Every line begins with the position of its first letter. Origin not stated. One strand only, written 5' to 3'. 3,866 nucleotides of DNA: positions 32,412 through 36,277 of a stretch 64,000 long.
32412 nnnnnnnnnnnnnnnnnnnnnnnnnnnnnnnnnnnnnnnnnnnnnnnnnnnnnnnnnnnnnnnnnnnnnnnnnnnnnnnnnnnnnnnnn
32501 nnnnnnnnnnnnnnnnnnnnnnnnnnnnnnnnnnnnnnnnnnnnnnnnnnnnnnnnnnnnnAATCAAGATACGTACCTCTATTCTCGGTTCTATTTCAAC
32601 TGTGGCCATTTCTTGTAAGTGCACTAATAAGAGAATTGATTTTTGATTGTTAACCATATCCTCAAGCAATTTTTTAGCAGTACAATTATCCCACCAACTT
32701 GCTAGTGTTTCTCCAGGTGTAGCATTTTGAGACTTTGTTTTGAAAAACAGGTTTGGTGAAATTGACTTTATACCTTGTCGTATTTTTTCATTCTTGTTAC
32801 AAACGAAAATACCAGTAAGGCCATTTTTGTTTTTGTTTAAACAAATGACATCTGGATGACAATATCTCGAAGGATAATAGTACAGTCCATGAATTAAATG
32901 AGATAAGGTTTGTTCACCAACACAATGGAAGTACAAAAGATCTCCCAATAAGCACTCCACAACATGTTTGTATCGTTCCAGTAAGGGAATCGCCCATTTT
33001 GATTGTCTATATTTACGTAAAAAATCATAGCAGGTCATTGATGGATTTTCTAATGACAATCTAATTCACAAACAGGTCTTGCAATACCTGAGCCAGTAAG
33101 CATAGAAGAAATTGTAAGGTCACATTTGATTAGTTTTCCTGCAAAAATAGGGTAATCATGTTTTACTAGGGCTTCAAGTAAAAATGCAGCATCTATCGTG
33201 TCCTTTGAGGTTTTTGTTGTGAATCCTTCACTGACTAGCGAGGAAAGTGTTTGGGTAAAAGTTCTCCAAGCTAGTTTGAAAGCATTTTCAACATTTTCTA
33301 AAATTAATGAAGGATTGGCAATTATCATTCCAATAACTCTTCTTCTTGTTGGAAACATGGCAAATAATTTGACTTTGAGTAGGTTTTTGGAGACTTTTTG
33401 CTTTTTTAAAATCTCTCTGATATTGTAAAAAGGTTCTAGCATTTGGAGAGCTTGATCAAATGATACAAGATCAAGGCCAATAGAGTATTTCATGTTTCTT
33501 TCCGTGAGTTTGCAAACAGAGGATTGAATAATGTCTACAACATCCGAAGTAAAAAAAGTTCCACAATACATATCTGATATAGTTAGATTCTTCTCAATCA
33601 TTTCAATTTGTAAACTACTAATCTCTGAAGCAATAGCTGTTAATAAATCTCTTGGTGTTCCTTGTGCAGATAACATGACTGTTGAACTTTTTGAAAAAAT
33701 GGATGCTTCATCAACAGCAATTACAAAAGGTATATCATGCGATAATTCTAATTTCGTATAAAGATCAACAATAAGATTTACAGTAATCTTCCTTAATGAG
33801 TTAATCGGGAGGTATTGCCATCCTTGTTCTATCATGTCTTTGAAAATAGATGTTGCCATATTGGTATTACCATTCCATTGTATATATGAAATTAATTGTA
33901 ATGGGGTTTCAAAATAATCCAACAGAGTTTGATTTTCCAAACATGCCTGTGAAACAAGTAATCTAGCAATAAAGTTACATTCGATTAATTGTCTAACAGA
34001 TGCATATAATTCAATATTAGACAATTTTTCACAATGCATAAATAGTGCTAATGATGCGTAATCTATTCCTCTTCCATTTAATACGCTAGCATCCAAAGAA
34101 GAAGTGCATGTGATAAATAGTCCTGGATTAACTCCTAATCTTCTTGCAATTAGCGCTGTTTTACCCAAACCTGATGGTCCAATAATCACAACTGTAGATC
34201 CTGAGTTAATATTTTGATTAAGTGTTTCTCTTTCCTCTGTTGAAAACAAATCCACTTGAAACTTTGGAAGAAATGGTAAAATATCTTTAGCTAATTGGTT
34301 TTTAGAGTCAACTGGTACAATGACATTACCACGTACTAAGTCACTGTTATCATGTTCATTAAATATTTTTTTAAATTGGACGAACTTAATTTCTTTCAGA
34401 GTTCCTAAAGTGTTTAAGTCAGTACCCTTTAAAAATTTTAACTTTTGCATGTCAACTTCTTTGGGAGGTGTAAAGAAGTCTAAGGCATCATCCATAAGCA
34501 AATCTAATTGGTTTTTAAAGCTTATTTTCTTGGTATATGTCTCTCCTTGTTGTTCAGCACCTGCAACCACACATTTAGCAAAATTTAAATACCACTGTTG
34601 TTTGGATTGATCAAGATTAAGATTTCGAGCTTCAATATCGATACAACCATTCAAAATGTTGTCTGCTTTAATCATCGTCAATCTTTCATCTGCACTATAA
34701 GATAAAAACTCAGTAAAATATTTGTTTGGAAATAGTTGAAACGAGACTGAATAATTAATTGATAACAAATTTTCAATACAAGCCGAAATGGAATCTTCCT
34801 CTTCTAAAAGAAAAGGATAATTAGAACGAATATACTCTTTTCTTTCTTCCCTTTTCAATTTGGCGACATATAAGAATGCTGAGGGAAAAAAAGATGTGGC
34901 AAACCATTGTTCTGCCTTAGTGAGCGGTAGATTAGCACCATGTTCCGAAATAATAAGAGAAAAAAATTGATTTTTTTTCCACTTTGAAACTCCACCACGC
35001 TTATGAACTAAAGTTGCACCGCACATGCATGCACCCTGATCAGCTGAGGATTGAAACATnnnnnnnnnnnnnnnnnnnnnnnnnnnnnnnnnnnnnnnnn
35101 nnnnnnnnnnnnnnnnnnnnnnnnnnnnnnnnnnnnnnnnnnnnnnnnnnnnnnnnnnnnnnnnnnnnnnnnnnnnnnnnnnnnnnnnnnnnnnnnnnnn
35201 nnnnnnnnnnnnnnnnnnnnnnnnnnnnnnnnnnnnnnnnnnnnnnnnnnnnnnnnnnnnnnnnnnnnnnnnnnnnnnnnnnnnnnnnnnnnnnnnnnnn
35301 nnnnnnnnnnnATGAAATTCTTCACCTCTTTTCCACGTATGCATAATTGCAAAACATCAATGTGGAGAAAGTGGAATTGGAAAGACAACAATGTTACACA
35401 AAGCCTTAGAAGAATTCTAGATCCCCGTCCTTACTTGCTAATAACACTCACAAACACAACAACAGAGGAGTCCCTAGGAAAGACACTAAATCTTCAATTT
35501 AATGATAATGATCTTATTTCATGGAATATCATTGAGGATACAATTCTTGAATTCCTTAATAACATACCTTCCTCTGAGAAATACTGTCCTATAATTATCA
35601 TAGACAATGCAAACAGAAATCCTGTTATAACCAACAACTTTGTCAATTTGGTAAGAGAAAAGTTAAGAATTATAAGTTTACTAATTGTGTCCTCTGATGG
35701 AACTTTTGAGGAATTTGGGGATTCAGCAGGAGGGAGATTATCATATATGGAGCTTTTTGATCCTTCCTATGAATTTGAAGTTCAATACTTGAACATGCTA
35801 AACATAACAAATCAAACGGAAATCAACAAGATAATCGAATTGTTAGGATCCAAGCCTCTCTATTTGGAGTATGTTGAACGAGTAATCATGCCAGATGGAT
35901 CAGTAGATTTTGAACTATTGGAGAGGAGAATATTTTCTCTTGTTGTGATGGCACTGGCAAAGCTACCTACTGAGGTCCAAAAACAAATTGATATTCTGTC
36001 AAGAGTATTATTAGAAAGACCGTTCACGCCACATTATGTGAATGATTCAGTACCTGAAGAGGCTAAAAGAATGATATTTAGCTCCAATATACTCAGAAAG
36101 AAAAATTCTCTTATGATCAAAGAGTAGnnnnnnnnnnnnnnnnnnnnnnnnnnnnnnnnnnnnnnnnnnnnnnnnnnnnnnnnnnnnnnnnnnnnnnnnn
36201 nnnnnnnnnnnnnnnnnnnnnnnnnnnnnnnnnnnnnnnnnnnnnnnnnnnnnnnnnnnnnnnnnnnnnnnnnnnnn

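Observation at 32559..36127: Divergently transcribed pair of P-loop/STAND-like NTPase genes, one with a degenerate Walker A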

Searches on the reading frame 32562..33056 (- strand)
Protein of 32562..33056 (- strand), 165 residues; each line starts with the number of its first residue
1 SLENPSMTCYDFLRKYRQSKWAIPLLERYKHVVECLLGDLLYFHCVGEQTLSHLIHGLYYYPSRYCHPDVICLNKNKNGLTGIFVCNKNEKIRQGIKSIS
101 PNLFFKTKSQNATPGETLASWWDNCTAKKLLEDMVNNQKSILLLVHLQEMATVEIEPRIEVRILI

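Call 5: search_protein_families(library=pfam, proteins=[window:32562-33056:-], max_evalue=1)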
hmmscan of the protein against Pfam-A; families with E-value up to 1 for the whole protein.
window:32562-33056:- (165 aa): 1 family
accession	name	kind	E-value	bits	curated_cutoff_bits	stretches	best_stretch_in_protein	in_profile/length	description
PF19975.5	DO-GTPase1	-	0.044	13.5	27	1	114-152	84-121/271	Double-GTPase 1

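Call 78: predict_structure(alignment_id=A6)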
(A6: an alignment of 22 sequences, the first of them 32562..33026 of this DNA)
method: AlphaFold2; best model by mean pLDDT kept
length: 155 residues; sequences in the alignment: 22
mean_pLDDT: 81.4   pTM: 0.78
mean pLDDT of the five models: 81.4, 79.9, 79.8, 79.1, 65.6
residues with pLDDT >= 90: 77; 70-90: 41; 50-70: 18; < 50: 19
segments of 3 or more residues with pLDDT < 50: 99-101, 104-106, 140-142, 146-155
pLDDT, mean of each block of 10 residues (from residue 1): 96 95 90 95 95 92 91 84 74 75 56 91 92 71 47 36
secondary structure, 60 per line:
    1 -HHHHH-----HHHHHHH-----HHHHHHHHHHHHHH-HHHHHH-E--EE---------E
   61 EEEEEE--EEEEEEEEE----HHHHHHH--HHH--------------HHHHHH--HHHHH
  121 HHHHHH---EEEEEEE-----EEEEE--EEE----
elements in order: H2-6 H12-18 H24-37 H39-44 E60-66 E69-77 H82-88 H108-113 H116-126 E130-136 E142-146 E149-151

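Call 85: fold_search(model_id=the predicted structure, library=pdb)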
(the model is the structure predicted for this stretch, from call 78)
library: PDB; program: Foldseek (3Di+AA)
matches with E <= 10: 332; with E <= 0.001: 0
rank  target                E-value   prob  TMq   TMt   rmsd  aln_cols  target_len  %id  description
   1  2fok_A                2.8e-01  0.15  0.25  0.09  12.8       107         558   15  STRUCTURE OF RESTRICTION ENDONUCLEASE FOKI (released 1998-06-17)
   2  8ki7_A                7.2e-01  0.12  0.24  0.03   9.8       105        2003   10  Structure of Tomato spotted wilt virus L protein contained endoH domain binding to 3'5'vRNA (released 2024-09-25)
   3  2ken_MODEL_1_A        8.7e-01  0.18  0.16  0.21   2.9        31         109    6  Solution NMR structure of the OB domain (residues 67-166) of MM0293 from Methanosarcina mazei. Northeast Struc (released 2009-02-10)
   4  3lnv                  9.2e-01  0.07  0.18  0.07  10.7       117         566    9  The crystal structure of fatty acyl-adenylate ligase from L. pneumophila in complex with acyl adenylate and pyrophosphat (released 2010-04-07)
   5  3bam_A                9.9e-01  0.14  0.16  0.12   3.1        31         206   16  RESTRICTION ENDONUCLEASE BAMHI COMPLEX WITH DNA AND MANGANESE IONS (POST-REACTIVE COMPLEX) (released 1999-01-13)
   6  2fok_B                9.9e-01  0.09  0.25  0.09  15.2       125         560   13  STRUCTURE OF RESTRICTION ENDONUCLEASE FOKI (released 1998-06-17)
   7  3u4q_B                9.9e-01  0.06  0.20  0.04  11.4       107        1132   10  Structure of AddAB-DNA complex at 2.8 angstroms (released 2012-03-21)
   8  1fok_A                1.1e+00  0.07  0.20  0.07  14.3       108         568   14  STRUCTURE OF RESTRICTION ENDONUCLEASE FOKI BOUND TO DNA (released 1997-12-03)
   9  9f29_A                1.1e+00  0.06  0.14  0.06   7.5        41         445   24  Pyrococcus abyssi PolD in complex with Rpa2 winged-helix domain class 1 (composite map) (released 2024-12-04)
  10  2eb0_A                1.2e+00  0.18  0.25  0.14   4.8        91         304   10  Crystal structure of Methanococcus jannaschii putative family II inorganic pyrophosphatase (released 2007-08-07)
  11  2vik                  1.2e+00  0.13  0.16  0.19   6.7        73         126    8  REFINED STRUCTURE OF THE ACTIN-SEVERING DOMAIN VILLIN 14T, DETERMINED BY SOLUTION NMR, MINIMIZED AVERAGE STRUCTURE (released 1997-04-01)
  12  4hlb                  1.3e+00  0.08  0.20  0.29  10.1       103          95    8  Crystal structure of an alpha-lytic protease prodomain-like protein (DESPIG_01740) from Desulfovibrio piger ATCC 29098 a (released 2012-12-12)
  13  1k20_A                1.4e+00  0.13  0.22  0.13   8.1        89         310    4  Inorganic Pyrophosphatase (family II) from Streptococcus gordonii at 1.5 A resolution (released 2001-10-31)
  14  4ceh_B                1.4e+00  0.08  0.20  0.04   8.2        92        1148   10  Crystal structure of AddAB with a forked DNA substrate (released 2014-03-12)
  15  7y5y_A                1.5e+00  0.08  0.26  0.26   6.3       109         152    7  X-ray Structure of Stay-Green (SGR) from Anaerolineae bacterium. (released 2022-10-19)
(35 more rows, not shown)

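Call 102: search_solved_structures(query=A7, max_evalue=10)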
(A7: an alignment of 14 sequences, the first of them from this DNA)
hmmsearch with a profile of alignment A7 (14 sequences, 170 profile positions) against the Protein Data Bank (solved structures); distinct sequences matched with E-value up to 10: 1.
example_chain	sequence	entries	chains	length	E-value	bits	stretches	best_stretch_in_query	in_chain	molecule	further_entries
3te6_A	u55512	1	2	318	0.68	13.2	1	44-143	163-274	Regulatory protein SIR3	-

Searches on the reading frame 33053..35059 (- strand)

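Call 5: search_protein_families(library=pfam, proteins=[window:33053-35059:-], max_evalue=1)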
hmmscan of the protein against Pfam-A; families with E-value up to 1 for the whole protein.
window:33053-35059:- (669 aa): 5 families
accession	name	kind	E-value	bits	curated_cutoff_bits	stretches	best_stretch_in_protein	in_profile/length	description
PF20720.3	nSTAND3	-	0.0065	16.6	27.2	1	274-304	4-34/155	Novel STAND NTPase 3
PF00005.33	ABC_tran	-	0.0079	17.2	25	1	280-304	4-28/137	ABC transporter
PF03193.22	RsgA_GTPase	-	0.013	15.7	30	1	273-306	93-125/174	RsgA GTPase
PF13401.12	AAA_22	-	0.028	15.2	27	1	288-306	6-24/130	AAA domain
PF13191.12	AAA_16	-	0.049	14.6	32.6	1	284-306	19-43/167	AAA ATPase domain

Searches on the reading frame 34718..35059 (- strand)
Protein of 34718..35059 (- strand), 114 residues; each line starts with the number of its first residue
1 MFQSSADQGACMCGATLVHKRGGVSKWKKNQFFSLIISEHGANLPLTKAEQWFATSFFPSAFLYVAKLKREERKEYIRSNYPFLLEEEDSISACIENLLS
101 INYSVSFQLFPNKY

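Call 87: search_protein_families(library=pfam, proteins=[window:34718-35059:-], max_evalue=5)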
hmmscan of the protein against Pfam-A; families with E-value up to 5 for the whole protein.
seq(114 aa): 1 family
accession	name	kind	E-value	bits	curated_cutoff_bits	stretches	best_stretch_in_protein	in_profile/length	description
PF10327.15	7TM_GPCR_Sri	-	0.053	13.2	23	1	54-87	142-175/303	Serpentine type 7TM GPCR chemoreceptor Sri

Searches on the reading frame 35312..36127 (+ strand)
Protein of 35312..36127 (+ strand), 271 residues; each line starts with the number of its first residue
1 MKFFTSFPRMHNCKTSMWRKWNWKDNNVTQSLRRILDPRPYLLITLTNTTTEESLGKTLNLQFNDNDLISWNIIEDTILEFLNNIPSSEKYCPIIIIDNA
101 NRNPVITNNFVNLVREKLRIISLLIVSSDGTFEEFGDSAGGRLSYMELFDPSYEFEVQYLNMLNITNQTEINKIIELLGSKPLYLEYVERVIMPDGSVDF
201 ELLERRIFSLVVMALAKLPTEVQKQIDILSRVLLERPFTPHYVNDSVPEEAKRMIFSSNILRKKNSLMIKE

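Call 5: search_protein_families(library=pfam, proteins=[window:35312-36124:+], max_evalue=1)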
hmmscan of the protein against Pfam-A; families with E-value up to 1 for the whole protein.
window:35312-36124:+ (271 aa): 1 family
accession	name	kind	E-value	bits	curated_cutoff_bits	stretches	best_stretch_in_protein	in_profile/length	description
PF01446.23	Rep_1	-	0.0019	18.2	33.2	1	5-59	7-67/253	Replication protein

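Call 104: find_encoding_contigs(protein=window:35312-36127:+, flank=3000, max_places=6)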
Protein window:35312-36127:+ (271 aa): no gene with exactly this product is on record in the collection.

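Call 105: list_cluster_members(proteins=[window:35312-36124:+, window:32562-33038:-, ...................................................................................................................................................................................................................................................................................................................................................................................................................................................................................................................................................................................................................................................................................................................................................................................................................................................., P0001, P0004])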
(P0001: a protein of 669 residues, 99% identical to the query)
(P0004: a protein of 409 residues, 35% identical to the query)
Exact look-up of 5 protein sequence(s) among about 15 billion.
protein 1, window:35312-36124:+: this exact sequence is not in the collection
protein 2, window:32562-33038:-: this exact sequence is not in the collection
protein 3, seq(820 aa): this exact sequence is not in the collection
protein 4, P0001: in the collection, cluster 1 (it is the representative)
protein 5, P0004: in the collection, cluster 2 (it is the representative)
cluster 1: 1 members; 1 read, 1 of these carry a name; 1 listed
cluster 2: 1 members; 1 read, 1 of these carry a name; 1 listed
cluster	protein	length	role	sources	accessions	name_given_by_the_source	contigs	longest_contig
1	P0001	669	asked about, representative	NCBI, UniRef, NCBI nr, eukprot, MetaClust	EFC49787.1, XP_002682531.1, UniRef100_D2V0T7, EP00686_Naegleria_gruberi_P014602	predicted protein [Naegleria gruberi] | Predicted protein n=1 Tax=Naegleria gruberi TaxID=5762 RepID=D2V0T7_NAEGR | uncharacterized protein NAEGRDRAFT_62411 [Naegleria gruberi]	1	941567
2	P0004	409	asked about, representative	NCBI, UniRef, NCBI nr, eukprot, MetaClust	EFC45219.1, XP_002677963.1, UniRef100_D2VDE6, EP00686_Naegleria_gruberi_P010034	predicted protein [Naegleria gruberi] | Predicted protein n=1 Tax=Naegleria gruberi TaxID=5762 RepID=D2VDE6_NAEGR | uncharacterized protein NAEGRDRAFT_48594 [Naegleria gruberi]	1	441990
